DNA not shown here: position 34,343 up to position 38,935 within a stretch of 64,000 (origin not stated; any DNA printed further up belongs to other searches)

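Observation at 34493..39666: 1430-aa orphan membrane-anchored protein with a lamin-tail domain, flanked by a TrmB regulator and an MscS channel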

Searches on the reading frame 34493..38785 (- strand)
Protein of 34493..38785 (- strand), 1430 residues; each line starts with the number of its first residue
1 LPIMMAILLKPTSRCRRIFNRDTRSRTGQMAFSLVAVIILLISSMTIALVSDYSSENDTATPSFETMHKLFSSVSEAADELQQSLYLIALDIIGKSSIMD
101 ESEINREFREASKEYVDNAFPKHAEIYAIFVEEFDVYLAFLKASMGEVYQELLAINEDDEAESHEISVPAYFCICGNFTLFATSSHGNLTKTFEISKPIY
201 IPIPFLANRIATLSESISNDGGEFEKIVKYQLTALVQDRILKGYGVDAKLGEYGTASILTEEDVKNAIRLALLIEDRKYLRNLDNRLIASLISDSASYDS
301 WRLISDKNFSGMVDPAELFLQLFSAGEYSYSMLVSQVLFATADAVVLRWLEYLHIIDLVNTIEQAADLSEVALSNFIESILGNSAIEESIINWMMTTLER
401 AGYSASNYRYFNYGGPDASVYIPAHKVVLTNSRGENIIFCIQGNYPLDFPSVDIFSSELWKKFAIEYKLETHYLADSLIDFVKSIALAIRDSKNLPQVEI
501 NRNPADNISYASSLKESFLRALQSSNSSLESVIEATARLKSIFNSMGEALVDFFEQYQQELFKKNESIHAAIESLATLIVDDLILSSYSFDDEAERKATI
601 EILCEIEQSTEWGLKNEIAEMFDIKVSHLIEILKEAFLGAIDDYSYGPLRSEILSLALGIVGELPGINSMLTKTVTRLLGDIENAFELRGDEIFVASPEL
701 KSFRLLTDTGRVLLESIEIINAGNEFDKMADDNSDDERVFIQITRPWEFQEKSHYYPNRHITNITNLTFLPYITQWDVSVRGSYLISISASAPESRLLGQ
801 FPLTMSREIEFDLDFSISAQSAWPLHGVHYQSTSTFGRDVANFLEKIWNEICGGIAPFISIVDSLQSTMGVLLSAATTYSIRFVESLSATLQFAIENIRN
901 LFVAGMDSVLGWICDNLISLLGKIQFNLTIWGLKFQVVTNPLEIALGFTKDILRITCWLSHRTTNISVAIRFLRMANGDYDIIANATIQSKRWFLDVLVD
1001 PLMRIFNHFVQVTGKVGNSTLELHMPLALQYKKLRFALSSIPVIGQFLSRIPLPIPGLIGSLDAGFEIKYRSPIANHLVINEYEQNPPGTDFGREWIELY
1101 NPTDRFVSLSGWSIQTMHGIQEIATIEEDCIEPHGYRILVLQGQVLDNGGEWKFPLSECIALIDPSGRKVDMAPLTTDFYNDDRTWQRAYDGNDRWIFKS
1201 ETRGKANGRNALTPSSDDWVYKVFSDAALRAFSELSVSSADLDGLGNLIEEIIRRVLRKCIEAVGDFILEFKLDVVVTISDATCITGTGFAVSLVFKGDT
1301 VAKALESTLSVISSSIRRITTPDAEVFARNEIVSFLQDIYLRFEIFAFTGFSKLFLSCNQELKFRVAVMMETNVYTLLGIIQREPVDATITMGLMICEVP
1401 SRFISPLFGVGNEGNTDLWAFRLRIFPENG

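Call 3: search_protein_families(library=pfam, proteins=[window:34493-38785:-], max_evalue=1)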
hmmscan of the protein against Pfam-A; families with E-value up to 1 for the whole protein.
window:34493-38785:- (1430 aa): 4 families
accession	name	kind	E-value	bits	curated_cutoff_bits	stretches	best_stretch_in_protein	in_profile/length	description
PF00932.25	LTD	-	3.5e-11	43.9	34.3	1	1075-1172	5-104/109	Lamin Tail Domain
PF20936.3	GCIP_C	-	0.016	16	36.2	1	31-86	27-82/106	Grap2 and cyclin-D-interacting, C-terminal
PF17962.7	bMG6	-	0.062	13.9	23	1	1160-1206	21-66/112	Bacterial macroglobulin domain 6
PF10157.14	BORCS6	-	0.59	10.8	35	0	527-579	18-70/101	BLOC-1-related complex sub-unit 6 C-terminal helix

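Call 4: search_protein_families(library=ncbifam, proteins=[window:34493-38785:-], max_evalue=1)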
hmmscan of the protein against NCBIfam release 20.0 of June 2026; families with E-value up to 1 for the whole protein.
window:34493-38785:- (1430 aa): 1 family
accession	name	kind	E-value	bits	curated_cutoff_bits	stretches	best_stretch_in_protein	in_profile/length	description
TIGR02677.1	TIGR02677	hypoth_equivalog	0.085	11.5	165.85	1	517-584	156-223/494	TIGR02677 family protein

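Call 5: find_homologous_proteins(query=window:34493-38785:-)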
Query window:34493-38785:- (1430 aa): 6 proteins with E <= 0.001 among 8000 candidates.
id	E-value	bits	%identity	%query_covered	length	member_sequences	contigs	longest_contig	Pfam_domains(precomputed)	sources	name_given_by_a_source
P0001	0.0e+0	3129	100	98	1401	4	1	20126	PF00932.26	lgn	-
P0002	0.0e+0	1462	47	98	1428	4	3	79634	PF00932.26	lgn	-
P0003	0.0e+0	1429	46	98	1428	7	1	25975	PF00932.26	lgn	-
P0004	0.0e+0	1419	46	98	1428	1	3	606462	PF00932.26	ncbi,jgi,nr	ncbi:MAG: lamin tail domain-containing protein [Methanomassiliicoccales archaeon]|jgi:hypothetical p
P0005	5.1e-132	460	26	93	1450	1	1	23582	PF00932.26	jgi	jgi:hypothetical protein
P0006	1.8e-128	448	26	93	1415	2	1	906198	PF00932.26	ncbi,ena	-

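Call 8: find_encoding_contigs(protein=P0004, flank=10000, max_places=3)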
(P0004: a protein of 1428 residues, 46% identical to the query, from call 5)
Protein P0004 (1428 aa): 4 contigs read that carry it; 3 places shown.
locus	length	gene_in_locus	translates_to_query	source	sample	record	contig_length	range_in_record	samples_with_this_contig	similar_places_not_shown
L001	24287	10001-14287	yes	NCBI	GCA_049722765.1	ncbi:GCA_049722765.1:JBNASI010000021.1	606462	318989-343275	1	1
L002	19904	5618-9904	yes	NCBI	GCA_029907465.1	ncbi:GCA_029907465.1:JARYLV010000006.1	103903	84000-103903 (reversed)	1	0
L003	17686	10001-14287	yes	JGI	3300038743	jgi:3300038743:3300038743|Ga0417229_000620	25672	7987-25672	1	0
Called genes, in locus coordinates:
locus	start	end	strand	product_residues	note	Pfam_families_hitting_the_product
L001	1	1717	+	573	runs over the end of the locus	PF00890:FAD_binding_2, PF03486:HI0933_like (faint), PF02910:Succ_DH_flav_C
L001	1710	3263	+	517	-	PF13085:Fer2_3, PF13746:Fer4_18 (faint), PF12838:Fer4_7 (weak), PF13183:Fer4_8, PF13187:Fer4_9, PF13534:Fer4_17 (weak), PF02754:CCG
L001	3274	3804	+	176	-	PF28524:DUF8423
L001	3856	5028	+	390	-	PF07690:MFS_1, PF12832:MFS_1_like (faint), PF13347:MFS_2 (weak), PF00083:Sugar_tr, PF07690:MFS_1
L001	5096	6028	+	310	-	PF00288:GHMP_kinases_N, PF08544:GHMP_kinases_C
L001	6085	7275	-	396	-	PF00890:FAD_binding_2 (weak), PF01266:DAO (weak), PF01494:FAD_binding_3, PF03486:HI0933_like, PF07992:Pyr_redox_2 (weak), PF12831:FAD_oxidored, PF13450:NAD_binding_8 (weak), PF22578:GGR_cat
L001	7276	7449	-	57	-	PF13237:Fer4_10, PF14697:Fer4_21, PF00037:Fer4 (weak), PF12838:Fer4_7, PF13187:Fer4_9, PF25160:LdpA_Fe-S-bd, PF12837:Fer4_6 (weak), PF00037:Fer4, +5 more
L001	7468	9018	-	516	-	PF23545:Zn_ribbon_HMPTM, PF04055:Radical_SAM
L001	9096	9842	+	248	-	PF01978:TrmB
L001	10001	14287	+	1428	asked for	PF00932:LTD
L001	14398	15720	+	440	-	PF00924:MS_channel_2nd, PF21082:MS_channel_3rd (weak)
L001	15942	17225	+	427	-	PF02040:ArsB, PF03600:CitMHS, PF06450:NhaB (faint), PF16980:CitMHS_2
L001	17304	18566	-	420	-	PF02403:Seryl_tRNA_N, PF00587:tRNA-synt_2b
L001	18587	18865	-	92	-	PF01985:CRS1_YhbY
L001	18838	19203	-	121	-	PF04032:Rpr2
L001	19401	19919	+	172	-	PF00252:Ribosomal_L16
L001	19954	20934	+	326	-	PF01866:Diphthamide_syn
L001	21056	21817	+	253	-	-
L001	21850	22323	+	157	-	PF01242:PTPS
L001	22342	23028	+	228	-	PF06508:QueC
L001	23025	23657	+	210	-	PF13353:Fer4_12 (weak), PF04055:Radical_SAM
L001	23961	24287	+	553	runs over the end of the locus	PF00682:HMGL-like, PF22617:HCS_D2, PF08502:LeuA_dimer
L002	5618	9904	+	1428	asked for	PF00932:LTD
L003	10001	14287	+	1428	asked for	PF00932:LTD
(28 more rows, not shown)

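Call 9: find_encoding_contigs(protein=P0006, flank=10000, max_places=3)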
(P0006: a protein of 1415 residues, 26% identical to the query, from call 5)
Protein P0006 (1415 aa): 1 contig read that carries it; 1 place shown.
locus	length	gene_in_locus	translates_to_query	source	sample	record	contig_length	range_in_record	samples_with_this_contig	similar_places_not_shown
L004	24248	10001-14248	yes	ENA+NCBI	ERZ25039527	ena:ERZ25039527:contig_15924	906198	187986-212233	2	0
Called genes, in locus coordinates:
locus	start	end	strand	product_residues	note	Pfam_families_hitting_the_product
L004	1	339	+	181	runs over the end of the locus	PF09335:VTT_dom (weak)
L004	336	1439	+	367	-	PF00535:Glycos_transf_2, PF13641:Glyco_tranf_2_3, PF04138:GtrA_DPMS_TM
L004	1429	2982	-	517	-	PF02366:PMT, PF13231:PMT_2 (weak)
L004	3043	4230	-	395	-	PF00890:FAD_binding_2 (weak), PF01266:DAO (weak), PF01494:FAD_binding_3, PF03486:HI0933_like (weak), PF07992:Pyr_redox_2 (weak), PF12831:FAD_oxidored, PF13450:NAD_binding_8 (weak), PF22578:GGR_cat, +1 more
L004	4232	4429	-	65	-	PF13183:Fer4_8 (faint), PF12797:Fer4_2 (weak), PF00037:Fer4, PF13237:Fer4_10 (weak), PF14697:Fer4_21, PF12838:Fer4_7, PF12837:Fer4_6 (weak), PF00037:Fer4 (weak), +5 more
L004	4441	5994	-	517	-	PF23545:Zn_ribbon_HMPTM, PF04055:Radical_SAM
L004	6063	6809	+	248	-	PF01978:TrmB, PF11495:TrmB_EBD_N (weak)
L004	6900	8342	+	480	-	PF03415:Peptidase_C11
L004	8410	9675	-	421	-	PF00999:Na_H_Exchanger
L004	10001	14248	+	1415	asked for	PF00932:LTD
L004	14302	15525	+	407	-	PF00999:Na_H_Exchanger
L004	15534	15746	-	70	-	-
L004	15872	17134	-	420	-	PF02403:Seryl_tRNA_N, PF00587:tRNA-synt_2b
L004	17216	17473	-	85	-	PF01985:CRS1_YhbY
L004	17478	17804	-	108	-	PF04032:Rpr2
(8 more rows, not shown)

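Call 10: find_encoding_contigs(protein=P0005, flank=10000, max_places=3)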
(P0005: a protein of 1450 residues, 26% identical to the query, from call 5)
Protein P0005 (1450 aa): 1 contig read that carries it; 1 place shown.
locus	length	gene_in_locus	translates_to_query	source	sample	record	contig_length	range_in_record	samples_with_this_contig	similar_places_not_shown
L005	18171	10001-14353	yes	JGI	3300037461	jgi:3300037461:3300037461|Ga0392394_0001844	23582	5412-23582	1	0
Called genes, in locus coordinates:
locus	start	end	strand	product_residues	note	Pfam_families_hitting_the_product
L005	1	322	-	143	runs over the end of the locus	PF00892:EamA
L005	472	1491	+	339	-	PF13439:Glyco_transf_4, PF13579:Glyco_trans_4_4 (weak), PF00534:Glycos_transf_1, PF13692:Glyco_trans_1_4, PF13524:Glyco_trans_1_2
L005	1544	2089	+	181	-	-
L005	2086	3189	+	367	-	PF00535:Glycos_transf_2, PF13641:Glyco_tranf_2_3, PF04138:GtrA_DPMS_TM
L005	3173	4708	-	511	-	PF13231:PMT_2 (weak)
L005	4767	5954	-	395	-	PF00890:FAD_binding_2 (weak), PF01266:DAO (weak), PF01494:FAD_binding_3, PF03486:HI0933_like, PF07992:Pyr_redox_2 (weak), PF12831:FAD_oxidored, PF13450:NAD_binding_8 (weak), PF22578:GGR_cat, +1 more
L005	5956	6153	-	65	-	PF13183:Fer4_8 (faint), PF13187:Fer4_9 (faint), PF25160:LdpA_Fe-S-bd (faint), PF12797:Fer4_2 (weak), PF00037:Fer4, PF14697:Fer4_21, PF12838:Fer4_7, PF00037:Fer4 (weak), +5 more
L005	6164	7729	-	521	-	PF23545:Zn_ribbon_HMPTM, PF04055:Radical_SAM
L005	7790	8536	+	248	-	PF01978:TrmB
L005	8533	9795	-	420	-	PF00999:Na_H_Exchanger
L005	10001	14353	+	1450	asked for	PF00932:LTD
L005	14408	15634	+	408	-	PF00999:Na_H_Exchanger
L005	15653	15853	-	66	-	-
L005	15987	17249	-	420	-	PF02403:Seryl_tRNA_N, PF00587:tRNA-synt_2b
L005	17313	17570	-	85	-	PF01985:CRS1_YhbY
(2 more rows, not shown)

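Call 26: search_solved_structures(query=A1, max_evalue=1)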
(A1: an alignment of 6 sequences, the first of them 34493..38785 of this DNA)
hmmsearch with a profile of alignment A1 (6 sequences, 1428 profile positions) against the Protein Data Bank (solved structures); distinct sequences matched with E-value up to 1: 0.

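Call 27: search_protein_families(library=phrogs, proteins=[window:34493-38785:-], max_evalue=1)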
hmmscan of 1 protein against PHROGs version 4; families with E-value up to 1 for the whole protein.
window:34493-38785:- (1430 aa): 1 family
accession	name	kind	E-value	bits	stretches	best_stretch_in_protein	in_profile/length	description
phrog_1272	-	tail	0.0015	17.3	1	528-686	679-805/1606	tail length tape measure protein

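Call 28: search_protein_families(library=padloc, proteins=[window:34493-38785:-], max_evalue=1)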
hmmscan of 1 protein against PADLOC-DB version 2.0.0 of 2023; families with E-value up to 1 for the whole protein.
window:34493-38785:- (1430 aa): 0 families

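Call 37: search_protein_families(library=pfam, alignment_id=A4, max_evalue=0.001)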
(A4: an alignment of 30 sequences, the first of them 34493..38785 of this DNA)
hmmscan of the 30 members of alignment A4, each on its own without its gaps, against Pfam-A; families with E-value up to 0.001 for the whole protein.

A. member 1, window:34493-38785:- (1430 aa): 1 family
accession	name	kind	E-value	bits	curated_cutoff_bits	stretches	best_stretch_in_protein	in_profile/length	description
PF00932.25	LTD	-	3.5e-11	43.9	34.3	1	1075-1172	5-104/109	Lamin Tail Domain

B. families by the number of members that match (of 30 scanned): 14 families
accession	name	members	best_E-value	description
PF00932.25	LTD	12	8.5e-12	Lamin Tail Domain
PF18911.6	PKD_4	3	1.5e-43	PKD domain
PF13205.12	Big_5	3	3e-38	Bacterial Ig-like domain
PF00801.26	PKD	3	5.7e-33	PKD domain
PF16683.11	TGase_elicitor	1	2.3e-16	Transglutaminase elicitor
PF00149.33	Metallophos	1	1.1e-15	Calcineurin-like phosphoesterase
PF13529.12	Peptidase_C39_2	1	2.7e-14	Peptidase_C39 like family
PF22352.2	K319L-like_PKD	1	3.5e-06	K319L-like, PKD domain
PF13754.12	Big_3_4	1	3.4e-05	Domain of unknown function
PF18884.5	TSP3_bac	1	0.00012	Bacterial TSP3 repeat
PF18981.6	InlK_D3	1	0.00045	Internalin K domain (D3/D4)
PF15418.12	DUF4625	1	0.00057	Domain of unknown function (DUF4625)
PF19226.5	DisA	1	0.00075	DisA glycoprotein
PF23957.1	DUF7286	1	0.0008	Family of unknown function (DUF7286)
